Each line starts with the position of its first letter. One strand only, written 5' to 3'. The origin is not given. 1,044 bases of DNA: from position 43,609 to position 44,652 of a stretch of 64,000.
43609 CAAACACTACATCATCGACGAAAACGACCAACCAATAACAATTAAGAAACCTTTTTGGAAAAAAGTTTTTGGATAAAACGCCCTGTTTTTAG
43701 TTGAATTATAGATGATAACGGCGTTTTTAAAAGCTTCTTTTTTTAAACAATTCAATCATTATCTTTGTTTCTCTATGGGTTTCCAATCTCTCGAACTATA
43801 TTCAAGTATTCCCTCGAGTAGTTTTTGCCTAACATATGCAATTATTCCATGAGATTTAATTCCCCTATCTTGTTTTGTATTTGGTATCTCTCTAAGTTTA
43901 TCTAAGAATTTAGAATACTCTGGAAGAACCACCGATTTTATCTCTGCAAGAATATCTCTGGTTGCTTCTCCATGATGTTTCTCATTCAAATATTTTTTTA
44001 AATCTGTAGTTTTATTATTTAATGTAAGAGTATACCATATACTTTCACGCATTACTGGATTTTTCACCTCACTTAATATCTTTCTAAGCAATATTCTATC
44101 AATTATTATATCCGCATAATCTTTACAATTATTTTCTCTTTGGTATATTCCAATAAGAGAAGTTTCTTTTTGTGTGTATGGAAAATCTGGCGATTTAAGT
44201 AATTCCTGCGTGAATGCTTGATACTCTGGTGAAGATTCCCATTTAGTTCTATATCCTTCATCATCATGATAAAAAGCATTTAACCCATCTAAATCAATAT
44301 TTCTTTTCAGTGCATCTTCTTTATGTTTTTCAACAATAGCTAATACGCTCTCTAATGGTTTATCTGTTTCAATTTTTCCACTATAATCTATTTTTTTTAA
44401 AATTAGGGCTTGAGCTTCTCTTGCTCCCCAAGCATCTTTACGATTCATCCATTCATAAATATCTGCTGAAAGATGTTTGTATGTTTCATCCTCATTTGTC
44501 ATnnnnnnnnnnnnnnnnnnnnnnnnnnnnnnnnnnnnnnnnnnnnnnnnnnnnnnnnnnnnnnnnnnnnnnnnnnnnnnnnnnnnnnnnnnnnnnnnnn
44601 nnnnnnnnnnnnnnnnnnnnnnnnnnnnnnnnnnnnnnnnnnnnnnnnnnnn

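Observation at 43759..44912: Translationally coupled gene pair of unknown function in the islet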

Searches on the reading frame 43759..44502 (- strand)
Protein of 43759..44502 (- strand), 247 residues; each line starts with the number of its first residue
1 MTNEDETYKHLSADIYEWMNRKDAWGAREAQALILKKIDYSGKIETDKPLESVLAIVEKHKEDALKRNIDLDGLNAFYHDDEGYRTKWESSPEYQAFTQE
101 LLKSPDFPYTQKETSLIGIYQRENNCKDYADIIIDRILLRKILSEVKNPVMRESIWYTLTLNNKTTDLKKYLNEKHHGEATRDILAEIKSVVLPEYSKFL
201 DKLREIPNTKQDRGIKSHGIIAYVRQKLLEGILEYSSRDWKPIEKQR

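Call 4: search_protein_families(library=pfam, proteins=[window:43759-44502:-], max_evalue=1)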
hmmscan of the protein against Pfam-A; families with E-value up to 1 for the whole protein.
window:43759-44502:- (247 aa): 1 family
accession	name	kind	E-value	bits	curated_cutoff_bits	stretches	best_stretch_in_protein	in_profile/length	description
PF05062.17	RICH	-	0.072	13.9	23.2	1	139-188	15-62/82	RICH domain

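Call 5: search_protein_families(library=ncbifam, proteins=[window:43759-44502:-], max_evalue=1)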
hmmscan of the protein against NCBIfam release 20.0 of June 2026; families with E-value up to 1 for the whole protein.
window:43759-44502:- (247 aa): 0 families

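Call 6: search_protein_families(library=padloc, proteins=[window:43759-44502:-], max_evalue=1)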
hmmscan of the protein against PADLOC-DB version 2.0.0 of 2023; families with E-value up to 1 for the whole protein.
window:43759-44502:- (247 aa): 0 families

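Call 7: find_homologous_proteins(query=window:43759-44502:-, max_evalue=0.01)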
Query window:43759-44502:- (247 aa): 2 proteins with E <= 0.01 among 486 candidates.
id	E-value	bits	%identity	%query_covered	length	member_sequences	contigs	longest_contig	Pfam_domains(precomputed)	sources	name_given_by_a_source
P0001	1.4e-85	305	100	55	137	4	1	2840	-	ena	-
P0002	8.2e-36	142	40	91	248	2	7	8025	-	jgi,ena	-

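Call 9: find_encoding_contigs(protein=P0002, flank=10000, max_places=10)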
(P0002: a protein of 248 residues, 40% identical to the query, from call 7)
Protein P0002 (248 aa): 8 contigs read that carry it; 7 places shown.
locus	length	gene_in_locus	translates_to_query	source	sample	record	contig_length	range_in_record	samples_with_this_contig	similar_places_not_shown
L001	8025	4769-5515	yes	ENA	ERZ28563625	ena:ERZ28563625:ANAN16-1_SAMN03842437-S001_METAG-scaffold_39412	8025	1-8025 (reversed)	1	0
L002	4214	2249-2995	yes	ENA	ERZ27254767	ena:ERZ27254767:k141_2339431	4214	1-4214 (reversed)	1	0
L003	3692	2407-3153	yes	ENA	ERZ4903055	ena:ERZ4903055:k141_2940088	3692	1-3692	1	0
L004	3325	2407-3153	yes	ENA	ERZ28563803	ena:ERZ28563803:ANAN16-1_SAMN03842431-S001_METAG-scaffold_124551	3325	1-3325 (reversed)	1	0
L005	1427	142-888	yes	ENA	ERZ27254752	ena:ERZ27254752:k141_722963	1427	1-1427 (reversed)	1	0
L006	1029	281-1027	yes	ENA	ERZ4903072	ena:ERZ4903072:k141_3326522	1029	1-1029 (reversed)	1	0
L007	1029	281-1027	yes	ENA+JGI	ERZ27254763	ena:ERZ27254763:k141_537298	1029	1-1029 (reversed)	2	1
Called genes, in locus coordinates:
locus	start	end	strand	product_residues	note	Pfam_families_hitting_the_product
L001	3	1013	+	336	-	?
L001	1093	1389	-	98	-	PF01337:Barstar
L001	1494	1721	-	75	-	-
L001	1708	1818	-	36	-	-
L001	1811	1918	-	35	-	-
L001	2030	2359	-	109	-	-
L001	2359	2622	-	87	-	-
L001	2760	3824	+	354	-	-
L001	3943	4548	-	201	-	-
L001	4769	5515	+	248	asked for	-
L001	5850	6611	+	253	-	-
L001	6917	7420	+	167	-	PF22600:MTPAP-like_central (faint), PF01909:NTP_transf_2 (weak), PF18765:Polbeta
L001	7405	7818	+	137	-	PF01934:HepT-like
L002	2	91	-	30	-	?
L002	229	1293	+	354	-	-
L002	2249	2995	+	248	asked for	-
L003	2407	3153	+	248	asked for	-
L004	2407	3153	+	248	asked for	-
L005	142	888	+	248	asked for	-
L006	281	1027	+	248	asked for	?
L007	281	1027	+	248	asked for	?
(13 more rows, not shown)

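Call 16: search_protein_families(library=phrogs, proteins=[window:43759-44502:-, P0002], max_evalue=1)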
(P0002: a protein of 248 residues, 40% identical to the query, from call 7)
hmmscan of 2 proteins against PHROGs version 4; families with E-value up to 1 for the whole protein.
window:43759-44502:- (247 aa): 2 families
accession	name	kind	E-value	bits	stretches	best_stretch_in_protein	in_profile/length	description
phrog_18323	-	unknown function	0.22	12.6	0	191-205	31-45/47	-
phrog_28237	-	unknown function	0.24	12.8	0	165-214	34-83/91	-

P0002 (248 aa): 1 family
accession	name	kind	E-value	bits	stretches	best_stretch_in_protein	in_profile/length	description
phrog_15503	-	unknown function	0.23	11.8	1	35-76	167-207/245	-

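Call 17: search_solved_structures(query=A1, max_evalue=10)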
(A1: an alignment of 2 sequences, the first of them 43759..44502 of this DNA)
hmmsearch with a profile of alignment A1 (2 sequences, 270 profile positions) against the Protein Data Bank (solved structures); distinct sequences matched with E-value up to 10: 8.
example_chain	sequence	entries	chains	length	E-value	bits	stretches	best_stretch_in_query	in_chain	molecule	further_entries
1rdf_A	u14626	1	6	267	0.26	14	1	205-251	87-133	phosphonoacetaldehyde hydrolase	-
1rql_A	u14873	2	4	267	0.26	14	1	205-251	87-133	Phosphonoacetaldehyde Hydrolase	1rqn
2ioh_A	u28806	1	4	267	0.38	13.5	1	205-251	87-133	Phosphonoacetaldehyde hydrolase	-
2iof_A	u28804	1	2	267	0.39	13.4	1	205-251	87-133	Phosphonoacetaldehyde hydrolase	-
1swv_A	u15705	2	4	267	0.39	13.4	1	205-251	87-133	phosphonoacetaldehyde hydrolase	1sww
1fez_A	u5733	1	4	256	0.42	13.3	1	205-251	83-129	PHOSPHONOACETALDEHYDE HYDROLASE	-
1qbz_A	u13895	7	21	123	0.54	13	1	165-217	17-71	PROTEIN (SIV GP41 ECTODOMAIN) | PROTEIN (GP41) | GP41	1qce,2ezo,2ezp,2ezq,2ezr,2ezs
5xn7_A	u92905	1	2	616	1.1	12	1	50-123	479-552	Putative RTX-toxin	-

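Call 23: search_protein_representatives(alignment_id=A1)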
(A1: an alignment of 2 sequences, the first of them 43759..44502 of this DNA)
Query: 2 sequences, 270 profile positions. Proteins with E-value up to 0.001 (for the whole library): 8; up to 1e-10: 7; up to 1e-30: 7. The best 8 are listed.
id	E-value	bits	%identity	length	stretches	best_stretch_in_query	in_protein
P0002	2.5e-142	489.6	-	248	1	1-258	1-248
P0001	1.3e-78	280.7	-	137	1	23-160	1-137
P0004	1.3e-61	224.9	-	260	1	26-256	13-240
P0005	5.9e-53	196.5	-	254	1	30-268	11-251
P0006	1.2e-39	152.9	-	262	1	28-257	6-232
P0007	5.4e-34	134.4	-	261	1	30-260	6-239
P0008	6.9e-34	134.0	-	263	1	24-260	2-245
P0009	2.1e-06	43.9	-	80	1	26-93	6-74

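Call 24: predict_structure(alignment_id=A1)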
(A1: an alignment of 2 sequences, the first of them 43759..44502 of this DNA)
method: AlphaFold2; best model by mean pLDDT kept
length: 247 residues; sequences in the alignment: 2
mean_pLDDT: 58.3   pTM: 0.51
mean pLDDT of the five models: 58.3, 57.0, 52.6, 51.5, 48.5
residues with pLDDT >= 90: 0; 70-90: 42; 50-70: 141; < 50: 64
segments of 3 or more residues with pLDDT < 50: 1-4, 68-89, 105-108, 110-113, 124-127, 162-167, 239-247
pLDDT, mean of each block of 10 residues (from residue 1): 51 68 60 61 57 62 50 42 44 51 49 50 51 65 68 65 49 60 78 80 60 58 74 60 37
secondary structure, 60 per line:
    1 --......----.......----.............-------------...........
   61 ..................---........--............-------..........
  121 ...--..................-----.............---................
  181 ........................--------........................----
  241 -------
elements in order: H3-8 H13-19 H24-36 H50-78 H82-89 H92-103 H111-123 H126-143 H149-161 H165-204 H213-236

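Call 27: find_homologous_proteins(query=A2, max_evalue=0.01)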
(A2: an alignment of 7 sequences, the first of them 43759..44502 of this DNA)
Query A2 (7 sequences) (247 aa, profile of the alignment): 3 proteins with E <= 0.01 among 5485 candidates.
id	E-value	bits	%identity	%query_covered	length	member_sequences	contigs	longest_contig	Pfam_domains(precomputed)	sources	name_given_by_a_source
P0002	2.9e-89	317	40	91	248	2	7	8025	-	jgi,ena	-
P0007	1.2e-86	308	36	96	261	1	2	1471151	-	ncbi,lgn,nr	ncbi:hypothetical protein HYV86_03630 [Candidatus Woesearchaeota archaeon]|nr:hypothetical protein [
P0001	1.0e-58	217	100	55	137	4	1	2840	-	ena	-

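Call 28: find_encoding_contigs(protein=P0007, flank=10000, max_places=4)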
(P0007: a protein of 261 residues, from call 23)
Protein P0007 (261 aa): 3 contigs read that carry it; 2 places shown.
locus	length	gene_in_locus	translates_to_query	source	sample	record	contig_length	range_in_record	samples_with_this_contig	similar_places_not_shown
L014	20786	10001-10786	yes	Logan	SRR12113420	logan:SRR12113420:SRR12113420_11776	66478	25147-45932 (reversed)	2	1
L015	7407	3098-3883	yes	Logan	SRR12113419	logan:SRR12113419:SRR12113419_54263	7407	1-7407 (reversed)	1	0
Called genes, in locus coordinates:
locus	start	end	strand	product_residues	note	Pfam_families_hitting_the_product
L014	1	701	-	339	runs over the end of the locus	PF01142:TruD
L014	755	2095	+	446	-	-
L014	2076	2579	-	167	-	-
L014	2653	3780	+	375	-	PF17773:UPF0176_N, PF00581:Rhodanese, PF12368:Rhodanese_C, PF16325:Peptidase_U32_C (weak)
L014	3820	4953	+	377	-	PF01702:TGT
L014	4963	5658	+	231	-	-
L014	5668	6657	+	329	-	PF02547:Queuosine_synth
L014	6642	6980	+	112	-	-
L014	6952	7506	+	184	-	PF01596:Methyltransf_3, PF13578:Methyltransf_24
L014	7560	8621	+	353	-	PF01841:Transglut_core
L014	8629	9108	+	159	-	-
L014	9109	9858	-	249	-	PF01978:TrmB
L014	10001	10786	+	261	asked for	-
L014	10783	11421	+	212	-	-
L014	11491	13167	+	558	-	PF00860:Xan_ur_permease, PF00916:Sulfate_transp, PF16983:MFS_MOT1, PF01740:STAS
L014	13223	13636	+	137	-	-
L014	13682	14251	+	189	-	-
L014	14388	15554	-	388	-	PF00438:S-AdoMet_synt_N, PF02772:S-AdoMet_synt_M, PF02773:S-AdoMet_synt_C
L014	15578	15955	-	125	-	-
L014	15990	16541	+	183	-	PF12844:HTH_19 (weak), PF01381:HTH_3, PF13560:HTH_31 (weak), PF00571:CBS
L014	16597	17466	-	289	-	PF23435:DUF7121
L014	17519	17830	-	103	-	-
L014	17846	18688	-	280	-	PF00466:Ribosomal_L10, PF17777:RL10P_insert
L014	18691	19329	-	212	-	PF00687:Ribosomal_L1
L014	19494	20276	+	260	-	PF00535:Glycos_transf_2, PF10111:Glyco_tranf_2_2, PF13641:Glyco_tranf_2_3, PF13632:Glyco_trans_2_3 (weak)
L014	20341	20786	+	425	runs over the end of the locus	PF02403:Seryl_tRNA_N, PF00587:tRNA-synt_2b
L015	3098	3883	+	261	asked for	-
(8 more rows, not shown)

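Call 29: find_encoding_contigs(protein=P0004, flank=10000, max_places=4)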
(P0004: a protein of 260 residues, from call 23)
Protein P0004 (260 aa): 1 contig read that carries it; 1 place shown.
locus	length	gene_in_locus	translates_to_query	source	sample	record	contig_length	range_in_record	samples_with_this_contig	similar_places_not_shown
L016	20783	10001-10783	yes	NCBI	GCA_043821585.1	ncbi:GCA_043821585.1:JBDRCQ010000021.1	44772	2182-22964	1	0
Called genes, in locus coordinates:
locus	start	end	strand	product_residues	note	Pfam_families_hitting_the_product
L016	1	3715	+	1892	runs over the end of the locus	PF19077:Big_13 (faint)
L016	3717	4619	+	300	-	-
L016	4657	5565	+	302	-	PF06745:ATPase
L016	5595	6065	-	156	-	PF01797:Y1_Tnp, PF13578:Methyltransf_24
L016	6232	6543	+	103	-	PF18898:DUF5654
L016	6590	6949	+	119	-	-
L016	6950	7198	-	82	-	PF05016:ParE_toxin (weak)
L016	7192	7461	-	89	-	-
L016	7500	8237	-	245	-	PF01978:TrmB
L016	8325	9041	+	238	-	-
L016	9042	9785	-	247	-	PF01978:TrmB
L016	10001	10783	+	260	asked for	-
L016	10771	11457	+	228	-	PF00474:SSF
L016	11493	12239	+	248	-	PF00474:SSF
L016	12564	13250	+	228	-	-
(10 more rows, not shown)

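Call 31: find_related_loci(query=A2, collection=metagenome_contigs, flank=8000)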
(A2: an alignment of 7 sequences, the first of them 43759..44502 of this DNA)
Query A2 (247 aa) in metagenome_contigs; peptide patterns used: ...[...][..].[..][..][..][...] (x = any residue, [..] = any of these).
103 stretches matched a pattern; 4 encode a relative of the query (tblastn E <= 1e-3); 4 distinct loci.
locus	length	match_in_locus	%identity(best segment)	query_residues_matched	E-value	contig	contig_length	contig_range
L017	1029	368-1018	40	8-233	1e-47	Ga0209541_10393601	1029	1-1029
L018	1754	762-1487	34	1-234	8e-43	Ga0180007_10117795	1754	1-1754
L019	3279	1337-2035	38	3-237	7e-38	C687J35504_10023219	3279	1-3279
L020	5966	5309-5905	39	3-215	4e-36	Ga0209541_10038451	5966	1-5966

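Call 43: predict_structure(alignment_id=A2)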
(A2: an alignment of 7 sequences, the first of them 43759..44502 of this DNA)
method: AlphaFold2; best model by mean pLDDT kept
length: 247 residues; sequences in the alignment: 7
mean_pLDDT: 89.2   pTM: 0.87
mean pLDDT of the five models: 89.2, 88.6, 88.5, 87.6, 86.7
residues with pLDDT >= 90: 183; 70-90: 44; 50-70: 6; < 50: 14
segments of 3 or more residues with pLDDT < 50: 1-5, 239-247
pLDDT, mean of each block of 10 residues (from residue 1): 55 96 96 97 95 98 92 90 90 97 93 95 92 97 95 96 88 86 94 97 90 93 94 66 30
secondary structure, 60 per line:
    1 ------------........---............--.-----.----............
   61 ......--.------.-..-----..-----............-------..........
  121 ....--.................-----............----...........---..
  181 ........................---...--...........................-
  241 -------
elements in order: H13-20 H24-35 H49-66 H92-103 H111-124 H127-143 H149-160 H165-175 H179-204 H213-239

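Call 47: fold_search(model_id=the predicted structure, library=pdb)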
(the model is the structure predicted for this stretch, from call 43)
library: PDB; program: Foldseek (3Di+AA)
matches with E <= 10: 377; with E <= 0.001: 0
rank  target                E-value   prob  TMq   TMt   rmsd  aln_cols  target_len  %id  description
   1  6z01_B                2.3e-01  0.16  0.18  0.11  20.9       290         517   12  DNA Topoisomerase (released 2021-11-17)
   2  3urz_B                4.1e-01  0.15  0.18  0.20  13.4       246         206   12  Crystal structure of a putative protein binding protein (BACOVA_03105) from Bacteroides ovatus ATCC 8483 at 2.19 A res (released 2011-12-14)
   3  3urz_A                4.8e-01  0.16  0.20  0.22  12.9       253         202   13  Crystal structure of a putative protein binding protein (BACOVA_03105) from Bacteroides ovatus ATCC 8483 at 2.19 A res (released 2011-12-14)
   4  4p8q_B                5.2e-01  0.09  0.16  0.06  21.1       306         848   10  Crystal Structure of Human Insulin Regulated Aminopeptidase with Alanine in Active Site (released 2014-12-03)
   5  6u1s_A                5.5e-01  0.23  0.22  0.18  16.8       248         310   12  Cryo-EM structure of a de novo designed 16-helix transmembrane nanopore, TMHC8_R. (released 2020-08-19)
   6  8fit_A                5.7e-01  0.14  0.22  0.23  13.8       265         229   12  Multi-state design of two-state switchable hinge proteins (released 2023-08-16)
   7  8g9k_B                8.3e-01  0.14  0.19  0.22  17.4       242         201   12  Geometrically programmable nanomaterial construction using regularized protein building blocks (released 2024-03-13)
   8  8ji5_B                8.3e-01  0.07  0.16  0.17  21.5       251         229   12  Crystal structure of AetD in complex with 5-bromo-L-tryptophan and two Fe2+ (released 2023-11-15)
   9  1f59_A                8.7e-01  0.12  0.21  0.14  14.5       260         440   10  IMPORTIN-BETA-FXFG NUCLEOPORIN COMPLEX (released 2000-08-16)
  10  7v9p_A                8.7e-01  0.10  0.17  0.08  19.8       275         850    7  Crystal structure of the lanthipeptide zinc-metallopeptidase EryP from saccharopolyspora erythraea in intermediate sta (released 2022-05-11)
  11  3lww_C                9.5e-01  0.07  0.18  0.08  16.3       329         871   12  Structure of an open and closed conformation of Human Importin Beta bound to the Snurportin1 IBB-domain trapped in the (released 2010-06-02)
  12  9gbt_A                1.0e+00  0.09  0.19  0.21  18.9       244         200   11  De novo designed retro-aldolase 13 (RAD13) (released 2025-08-13)
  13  8csp_V                1.0e+00  0.06  0.16  0.13  16.2       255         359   12  Human mitochondrial small subunit assembly intermediate (State A) (released 2022-12-14)
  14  9w9i_D                1.1e+00  0.07  0.16  0.15  16.4       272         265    8  Cryo-EM structure of the kinesin-2 tail domain in complex with KAP3 and APC (released 2025-10-01)
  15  4kyo_B                1.1e+00  0.08  0.15  0.14  15.9       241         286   11  Alanine-glyoxylate aminotransferase variant K390A in complex with the TPR domain of human Pex5p (released 2014-11-19)
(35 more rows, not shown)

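Call 51: fold_search(model_id=the predicted structure, library=viral)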
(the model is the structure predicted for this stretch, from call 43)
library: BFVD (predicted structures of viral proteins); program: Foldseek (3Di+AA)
matches with E <= 10: 229; with E <= 0.001: 0
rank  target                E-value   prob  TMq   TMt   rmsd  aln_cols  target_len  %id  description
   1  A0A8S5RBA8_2          3.0e-01  0.13  0.18  0.08  25.9       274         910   12  Chromosome segregation ATPase [virus sp. ctmTa7]
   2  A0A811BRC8            4.6e-01  0.09  0.17  0.11  17.3       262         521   11  Uncharacterized protein [Pandoravirus japonicus]
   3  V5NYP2                4.8e-01  0.13  0.16  0.15  16.4       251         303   10  F-UL0.5 protein [Chelonid alphaherpesvirus 5]
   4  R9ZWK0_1              7.3e-01  0.13  0.23  0.07  17.7       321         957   12  Structural protein [Cellulophaga phage phi17:2]
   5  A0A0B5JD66            7.3e-01  0.12  0.22  0.22  16.0       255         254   12  Uncharacterized protein [Pandoravirus inopinatum]
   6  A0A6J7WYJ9            7.3e-01  0.06  0.13  0.07  29.9       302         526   10  Uncharacterized protein [uncultured Caudovirales phage]
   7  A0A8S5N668            8.4e-01  0.06  0.13  0.07  22.5       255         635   12  Uncharacterized protein [Myoviridae sp. ct8ME27]
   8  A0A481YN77            8.7e-01  0.08  0.20  0.12  21.7       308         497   13  Protein kinase domain protein [Pithovirus LCDPAC02]
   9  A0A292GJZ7            8.7e-01  0.08  0.17  0.15  17.8       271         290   13  (no name in the UniProt tables at hand)
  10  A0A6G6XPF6            1.0e+00  0.10  0.15  0.10  20.1       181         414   14  (no name in the UniProt tables at hand)
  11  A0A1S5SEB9            1.0e+00  0.09  0.17  0.13  23.6       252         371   13  (no name in the UniProt tables at hand)
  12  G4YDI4                1.1e+00  0.10  0.21  0.22  18.6       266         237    8  (no name in the UniProt tables at hand)
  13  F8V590                1.1e+00  0.08  0.18  0.10  20.5       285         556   12  Helicase III/ VV D5-type ATPase N-terminus [Acanthamoeba polyphaga mimivirus]
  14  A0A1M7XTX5            1.2e+00  0.09  0.23  0.18  15.2       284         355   15  Uncharacterized protein [Cedratvirus A11]
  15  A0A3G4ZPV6            1.5e+00  0.06  0.17  0.06  23.9       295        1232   10  D5-like helicase-primase [Terrestrivirus sp.]
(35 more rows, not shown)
